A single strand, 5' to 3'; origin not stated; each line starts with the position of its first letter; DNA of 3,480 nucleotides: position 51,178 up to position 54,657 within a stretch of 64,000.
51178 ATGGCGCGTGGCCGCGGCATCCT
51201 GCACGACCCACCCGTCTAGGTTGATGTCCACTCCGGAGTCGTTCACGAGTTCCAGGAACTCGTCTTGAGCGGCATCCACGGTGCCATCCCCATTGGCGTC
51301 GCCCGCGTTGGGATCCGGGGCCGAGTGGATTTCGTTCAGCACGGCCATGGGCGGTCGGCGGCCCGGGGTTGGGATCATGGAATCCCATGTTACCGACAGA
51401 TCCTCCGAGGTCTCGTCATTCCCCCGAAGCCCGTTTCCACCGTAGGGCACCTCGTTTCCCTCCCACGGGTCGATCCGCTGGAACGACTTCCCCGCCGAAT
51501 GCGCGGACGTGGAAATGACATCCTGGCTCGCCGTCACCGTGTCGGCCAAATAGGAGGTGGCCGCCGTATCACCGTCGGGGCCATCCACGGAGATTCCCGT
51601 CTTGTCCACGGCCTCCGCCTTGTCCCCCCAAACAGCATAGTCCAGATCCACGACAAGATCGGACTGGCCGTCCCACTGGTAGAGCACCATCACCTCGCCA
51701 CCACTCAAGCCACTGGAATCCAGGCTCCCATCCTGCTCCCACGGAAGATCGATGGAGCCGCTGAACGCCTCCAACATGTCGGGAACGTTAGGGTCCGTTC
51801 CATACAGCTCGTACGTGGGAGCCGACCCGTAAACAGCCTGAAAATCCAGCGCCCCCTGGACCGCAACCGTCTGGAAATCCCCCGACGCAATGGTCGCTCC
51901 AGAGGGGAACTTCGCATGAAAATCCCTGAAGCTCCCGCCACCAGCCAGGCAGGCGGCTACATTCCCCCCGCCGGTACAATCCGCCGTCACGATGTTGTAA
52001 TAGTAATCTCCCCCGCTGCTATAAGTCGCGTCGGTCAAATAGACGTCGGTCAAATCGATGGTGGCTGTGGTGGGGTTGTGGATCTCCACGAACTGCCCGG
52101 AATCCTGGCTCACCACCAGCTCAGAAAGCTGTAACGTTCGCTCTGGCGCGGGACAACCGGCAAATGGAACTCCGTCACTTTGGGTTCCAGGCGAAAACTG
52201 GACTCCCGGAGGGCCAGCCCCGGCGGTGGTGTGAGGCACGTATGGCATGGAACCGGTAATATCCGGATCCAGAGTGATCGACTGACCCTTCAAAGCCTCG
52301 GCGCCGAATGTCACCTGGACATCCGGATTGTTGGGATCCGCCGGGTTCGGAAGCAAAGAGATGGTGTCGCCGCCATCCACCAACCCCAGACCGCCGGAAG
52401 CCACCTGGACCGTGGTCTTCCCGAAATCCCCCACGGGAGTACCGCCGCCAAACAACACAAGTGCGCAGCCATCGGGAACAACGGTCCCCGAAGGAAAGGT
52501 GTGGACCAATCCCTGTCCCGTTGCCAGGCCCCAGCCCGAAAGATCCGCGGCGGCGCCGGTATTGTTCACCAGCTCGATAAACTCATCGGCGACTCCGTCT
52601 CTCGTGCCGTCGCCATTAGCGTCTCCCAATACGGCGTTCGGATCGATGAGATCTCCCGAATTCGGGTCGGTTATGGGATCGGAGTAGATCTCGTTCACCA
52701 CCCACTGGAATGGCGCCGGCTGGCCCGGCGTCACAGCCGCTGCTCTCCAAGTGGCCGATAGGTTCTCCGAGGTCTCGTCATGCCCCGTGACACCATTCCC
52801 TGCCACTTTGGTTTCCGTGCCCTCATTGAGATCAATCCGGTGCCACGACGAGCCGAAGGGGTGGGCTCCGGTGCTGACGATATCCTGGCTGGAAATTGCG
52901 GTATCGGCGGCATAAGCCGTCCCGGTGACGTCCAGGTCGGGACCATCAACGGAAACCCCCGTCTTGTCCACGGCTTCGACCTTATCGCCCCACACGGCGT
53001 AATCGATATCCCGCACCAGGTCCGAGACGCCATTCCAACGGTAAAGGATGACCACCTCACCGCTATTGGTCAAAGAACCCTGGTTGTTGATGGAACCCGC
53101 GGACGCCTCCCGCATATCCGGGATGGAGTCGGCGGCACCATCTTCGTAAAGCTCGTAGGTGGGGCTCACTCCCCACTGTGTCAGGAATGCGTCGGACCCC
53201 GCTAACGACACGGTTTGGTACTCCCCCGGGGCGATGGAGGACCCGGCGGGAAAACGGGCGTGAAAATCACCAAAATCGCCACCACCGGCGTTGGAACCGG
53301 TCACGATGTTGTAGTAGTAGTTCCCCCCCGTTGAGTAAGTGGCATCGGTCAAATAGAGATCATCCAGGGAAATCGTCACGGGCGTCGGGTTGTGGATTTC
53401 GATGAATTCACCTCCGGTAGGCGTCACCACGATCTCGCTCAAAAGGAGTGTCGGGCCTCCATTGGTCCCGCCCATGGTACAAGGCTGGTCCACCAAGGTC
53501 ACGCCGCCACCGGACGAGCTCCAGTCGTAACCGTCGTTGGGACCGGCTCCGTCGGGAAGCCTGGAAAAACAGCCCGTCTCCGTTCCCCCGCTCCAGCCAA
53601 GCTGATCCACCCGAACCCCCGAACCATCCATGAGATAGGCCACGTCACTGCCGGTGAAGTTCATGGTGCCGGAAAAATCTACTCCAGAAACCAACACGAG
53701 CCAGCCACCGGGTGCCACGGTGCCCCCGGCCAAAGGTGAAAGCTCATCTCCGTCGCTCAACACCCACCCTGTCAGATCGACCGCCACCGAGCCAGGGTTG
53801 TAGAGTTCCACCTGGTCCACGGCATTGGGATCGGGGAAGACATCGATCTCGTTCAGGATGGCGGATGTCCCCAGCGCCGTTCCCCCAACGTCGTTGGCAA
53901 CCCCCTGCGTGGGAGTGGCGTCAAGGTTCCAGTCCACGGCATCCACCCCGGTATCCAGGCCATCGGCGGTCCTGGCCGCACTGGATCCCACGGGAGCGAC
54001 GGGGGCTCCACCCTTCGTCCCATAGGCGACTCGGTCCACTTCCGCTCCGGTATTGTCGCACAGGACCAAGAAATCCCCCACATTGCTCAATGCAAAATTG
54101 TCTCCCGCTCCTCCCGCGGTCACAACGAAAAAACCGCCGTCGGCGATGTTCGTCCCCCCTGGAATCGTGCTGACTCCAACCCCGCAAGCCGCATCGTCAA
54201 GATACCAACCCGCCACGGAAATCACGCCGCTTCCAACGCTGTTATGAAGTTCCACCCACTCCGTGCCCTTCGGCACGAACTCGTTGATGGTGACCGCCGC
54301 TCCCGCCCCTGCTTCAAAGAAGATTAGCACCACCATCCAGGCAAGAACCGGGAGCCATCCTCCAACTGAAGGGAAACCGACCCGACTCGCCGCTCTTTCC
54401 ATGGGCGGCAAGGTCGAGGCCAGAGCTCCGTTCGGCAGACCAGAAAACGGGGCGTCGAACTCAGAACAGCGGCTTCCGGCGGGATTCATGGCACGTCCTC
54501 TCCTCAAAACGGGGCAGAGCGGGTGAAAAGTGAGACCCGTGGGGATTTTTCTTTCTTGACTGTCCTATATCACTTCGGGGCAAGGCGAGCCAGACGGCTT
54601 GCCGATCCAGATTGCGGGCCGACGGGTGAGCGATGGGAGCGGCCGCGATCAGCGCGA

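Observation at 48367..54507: A 2046-aa surface nuclease with six lamin-tail domains, an EEP nuclease domain, DUF11 repeats and an internal ~500-aa duplication.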

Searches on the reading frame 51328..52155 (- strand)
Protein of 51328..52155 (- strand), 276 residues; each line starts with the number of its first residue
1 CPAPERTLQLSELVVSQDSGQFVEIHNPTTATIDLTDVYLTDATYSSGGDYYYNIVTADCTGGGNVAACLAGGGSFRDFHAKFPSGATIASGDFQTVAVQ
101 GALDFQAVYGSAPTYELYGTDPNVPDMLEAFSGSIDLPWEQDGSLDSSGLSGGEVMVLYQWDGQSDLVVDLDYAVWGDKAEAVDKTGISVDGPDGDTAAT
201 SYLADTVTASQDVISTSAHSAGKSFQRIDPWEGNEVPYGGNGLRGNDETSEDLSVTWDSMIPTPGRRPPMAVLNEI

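Call 9: search_protein_families(library=pfam, proteins=[window:51328-52155:-], max_evalue=0.1)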
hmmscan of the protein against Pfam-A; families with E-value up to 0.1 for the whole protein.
seq(276 aa): 1 family
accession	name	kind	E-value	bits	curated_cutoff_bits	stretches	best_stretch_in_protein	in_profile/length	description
PF00932.25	LTD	-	1.8e-06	28.7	34.3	1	4-100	4-70/109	Lamin Tail Domain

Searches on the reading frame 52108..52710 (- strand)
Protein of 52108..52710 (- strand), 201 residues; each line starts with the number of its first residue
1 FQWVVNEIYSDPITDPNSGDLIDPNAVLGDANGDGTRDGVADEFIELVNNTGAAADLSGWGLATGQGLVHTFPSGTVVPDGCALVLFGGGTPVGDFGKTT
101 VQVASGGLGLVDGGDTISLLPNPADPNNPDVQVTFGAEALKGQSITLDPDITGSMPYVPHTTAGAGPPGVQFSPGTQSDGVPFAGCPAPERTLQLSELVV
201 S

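Call 9: search_protein_families(library=pfam, proteins=[window:52108-52710:-], max_evalue=0.1)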
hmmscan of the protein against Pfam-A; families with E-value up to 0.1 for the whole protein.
seq(201 aa): 1 family
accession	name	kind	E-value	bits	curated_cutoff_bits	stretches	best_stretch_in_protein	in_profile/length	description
PF00932.25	LTD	-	1.7e-11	44.9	34.3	1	33-120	19-95/109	Lamin Tail Domain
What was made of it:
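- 52138..52707 (-): Module B1 (aa 601-790). This is the B-type LTD (LTD4) with an inserted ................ acidic loop, a probable Ca2+ site. Pfam LTD 44.9 bits (call 9).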

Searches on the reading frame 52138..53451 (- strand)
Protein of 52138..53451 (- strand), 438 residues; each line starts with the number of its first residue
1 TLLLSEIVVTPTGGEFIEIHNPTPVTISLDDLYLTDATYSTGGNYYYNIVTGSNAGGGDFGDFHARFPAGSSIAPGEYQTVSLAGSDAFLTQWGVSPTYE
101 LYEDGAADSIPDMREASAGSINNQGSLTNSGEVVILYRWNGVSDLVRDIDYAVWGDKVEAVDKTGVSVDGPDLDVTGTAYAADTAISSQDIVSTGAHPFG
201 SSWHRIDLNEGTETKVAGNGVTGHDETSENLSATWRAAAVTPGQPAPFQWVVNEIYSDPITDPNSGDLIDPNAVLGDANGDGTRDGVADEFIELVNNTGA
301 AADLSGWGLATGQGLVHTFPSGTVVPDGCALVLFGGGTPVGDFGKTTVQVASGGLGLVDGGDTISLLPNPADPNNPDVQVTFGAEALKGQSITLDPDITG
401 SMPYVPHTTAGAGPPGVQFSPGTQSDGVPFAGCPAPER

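Call 49: predict_structure(alignment_id=A1)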
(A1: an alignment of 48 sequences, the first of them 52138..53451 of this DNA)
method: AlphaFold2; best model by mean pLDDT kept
length: 438 residues; sequences in the alignment: 48
mean_pLDDT: 79.8   pTM: 0.71
mean pLDDT of the five models: 79.8, 78.6, 77.7, 73.8, 72.2
residues with pLDDT >= 90: 120; 70-90: 212; 50-70: 93; < 50: 13
segments of 3 or more residues with pLDDT < 50: 56-60, 434-438
pLDDT, mean of each block of 10 residues (from residue 1): 84 85 89 78 54 50 87 92 93 94 90 86 75 87 84 84 78 80 83 82 81 58 64 85 76 87 68 73 91 87 92 94 90 94 86 89 88 73 81 75 75 54 64 46
secondary structure, 60 per line:
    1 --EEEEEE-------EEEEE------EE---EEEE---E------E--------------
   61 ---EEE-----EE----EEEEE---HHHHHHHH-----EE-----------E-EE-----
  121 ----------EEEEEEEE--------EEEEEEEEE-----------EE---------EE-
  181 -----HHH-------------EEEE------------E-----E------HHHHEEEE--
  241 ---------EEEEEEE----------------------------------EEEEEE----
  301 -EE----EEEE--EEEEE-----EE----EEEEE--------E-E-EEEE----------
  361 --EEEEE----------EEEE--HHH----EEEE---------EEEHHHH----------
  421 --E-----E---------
elements in order: E3-8 E16-20 E32-35 E64-66 E78-82 H86-93 E131-138 E147-155 E202-205 H231-234 E235-238 E250-256 E291-296 E308-311 E314-318 E330-334 E347-350 E363-367 E378-381 E391-394 E404-406 H407-410
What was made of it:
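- The invariant A-module loop is modelled with low confidence (call 49).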

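Call 51: fold_search(model_id=the predicted structure, library=pdb)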
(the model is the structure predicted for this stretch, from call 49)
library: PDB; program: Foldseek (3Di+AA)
matches with E <= 10: 431; with E <= 0.001: 1
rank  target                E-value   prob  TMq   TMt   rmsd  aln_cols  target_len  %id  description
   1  4q1z                  9.9e-06  1.00  0.31  0.35   9.7       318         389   14  Crystal structure of a DUF4876 family protein (BT_1938) from Bacteroides thetaiotaomicron VPI-5482 at 2.50 A resolution (released 2014-04-23)
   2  2kpw_MODEL_1_A        1.3e-03  1.00  0.16  0.49   4.5       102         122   18  NMR solution structure of Lamin-B1 protein from Homo sapiens: Northeast Structural Genomics Consortium MEGA ta (released 2009-11-10)
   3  3jt0_A                1.4e-03  1.00  0.17  0.61   4.2       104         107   19  Crystal Structure of the C-terminal fragment (426-558) Lamin-B1 from Homo sapiens, Northeast Structural Genomics Conso (released 2009-09-22)
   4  3gef_A                2.3e-03  1.00  0.18  0.58   3.3        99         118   14  Crystal structure of the R482W mutant of lamin A/C (released 2009-08-04)
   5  1ifr                  6.1e-03  1.00  0.17  0.60   5.6       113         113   14  Structure of Lamin A/C Globular Domain (released 2002-07-17)
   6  3jt0_B                6.1e-03  1.00  0.19  0.64   4.7       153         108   13  Crystal Structure of the C-terminal fragment (426-558) Lamin-B1 from Homo sapiens, Northeast Structural Genomics Conso (released 2009-09-22)
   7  3umn_B                6.5e-03  1.00  0.18  0.59   3.4        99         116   17  Crystal Structure of Lamin-B1 (released 2011-11-30)
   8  3umn_A                1.2e-02  1.00  0.17  0.57   3.3        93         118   17  Crystal Structure of Lamin-B1 (released 2011-11-30)
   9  7crg_A                1.2e-02  1.00  0.17  0.49   3.6        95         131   16  Beta-strand-mediated dimeric formation of the extended Ig-like domains of human lamin A/C (released 2021-08-25)
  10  7yvd_C                1.3e-02  0.99  0.18  0.52   6.8       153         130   15  The crystal structure of the progerin C-terminal peptide and the Ig-like domain of lamin A/C (released 2023-08-30)
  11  7crg_B                1.4e-02  0.97  0.17  0.48   7.0       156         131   12  Beta-strand-mediated dimeric formation of the extended Ig-like domains of human lamin A/C (released 2021-08-25)
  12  2lll_MODEL_1_A        1.6e-02  1.00  0.17  0.54   3.7        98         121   18  Solution NMR structure of C-terminal globular domain of human Lamin-B2, Northeast Structural Genomics Consorti (released 2011-12-07)
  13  6ghd_F                2.5e-02  1.00  0.17  0.55   3.3        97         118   15  Structural analysis of the ternary complex between lamin A/C, BAF and emerin identifies an interface disrupted in auto (released 2018-08-08)
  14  1xf1_A                2.6e-02  0.10  0.15  0.09  17.1       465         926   10  Structure of C5a peptidase- a key virulence factor from Streptococcus (released 2005-11-22)
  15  6rpr_B                2.8e-02  0.99  0.17  0.57   3.4        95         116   15  LEM domain of Emerin mutant T43I in complex with BAF dimer and the Igfold of the lamin A/C (released 2020-03-04)
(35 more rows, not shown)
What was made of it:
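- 52708..53451 (-): Module A1 (aa 353-600). This is the enlarged A-type LTD (LTD3). It carries an invariant Gly- and aromatic-rich loop, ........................, and a long C-terminal extension. AF2 model plus lamin Ig-fold matches (calls 49, 51).
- On Pfam PF00932 Lamin Tail Domain: The AF2 model of the A1-B1 pair matches lamin A/C and B1 Ig domains at Foldseek probability 1.0 (call 51).
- LTD fold of the A-B pair: calls 49 and 51.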

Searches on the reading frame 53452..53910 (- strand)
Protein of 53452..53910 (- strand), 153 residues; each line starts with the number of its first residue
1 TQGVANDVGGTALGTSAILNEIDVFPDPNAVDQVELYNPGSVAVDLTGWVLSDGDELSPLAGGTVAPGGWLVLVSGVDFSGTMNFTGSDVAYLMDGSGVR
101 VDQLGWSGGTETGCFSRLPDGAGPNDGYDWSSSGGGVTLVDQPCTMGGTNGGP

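Call 9: search_protein_families(library=pfam, proteins=[window:53452-53910:-], max_evalue=0.1)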
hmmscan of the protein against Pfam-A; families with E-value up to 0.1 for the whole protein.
seq(153 aa): 1 family
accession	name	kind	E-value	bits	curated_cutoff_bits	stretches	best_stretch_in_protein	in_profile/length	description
PF00932.25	LTD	-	7.8e-13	49.2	34.3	1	18-107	9-108/109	Lamin Tail Domain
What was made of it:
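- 53590..53859 (-): LTD2, canonical lamin-tail domain (aa 217-306). Pfam PF00932, 49.2 bits when scanned alone (call 9).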

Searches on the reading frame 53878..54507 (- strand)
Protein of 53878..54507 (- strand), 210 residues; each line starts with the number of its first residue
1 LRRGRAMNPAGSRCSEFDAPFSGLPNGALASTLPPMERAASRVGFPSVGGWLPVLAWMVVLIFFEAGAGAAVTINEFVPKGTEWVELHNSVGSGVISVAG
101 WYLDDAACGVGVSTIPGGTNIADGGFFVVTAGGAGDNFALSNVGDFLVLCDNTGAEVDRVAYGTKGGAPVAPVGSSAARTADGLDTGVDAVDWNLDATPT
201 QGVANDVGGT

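Call 9: search_protein_families(library=pfam, proteins=[window:53878-54507:-], max_evalue=0.1)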
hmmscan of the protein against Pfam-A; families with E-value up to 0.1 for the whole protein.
seq(210 aa): 1 family
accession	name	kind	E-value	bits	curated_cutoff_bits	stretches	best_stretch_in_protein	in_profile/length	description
PF00932.25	LTD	-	1.7e-14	54.5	34.3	1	68-163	4-108/109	Lamin Tail Domain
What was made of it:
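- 54019..54306 (-): LTD1, canonical lamin-tail domain (aa 68-163). Pfam PF00932, 54.5 bits when scanned alone (call 9).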
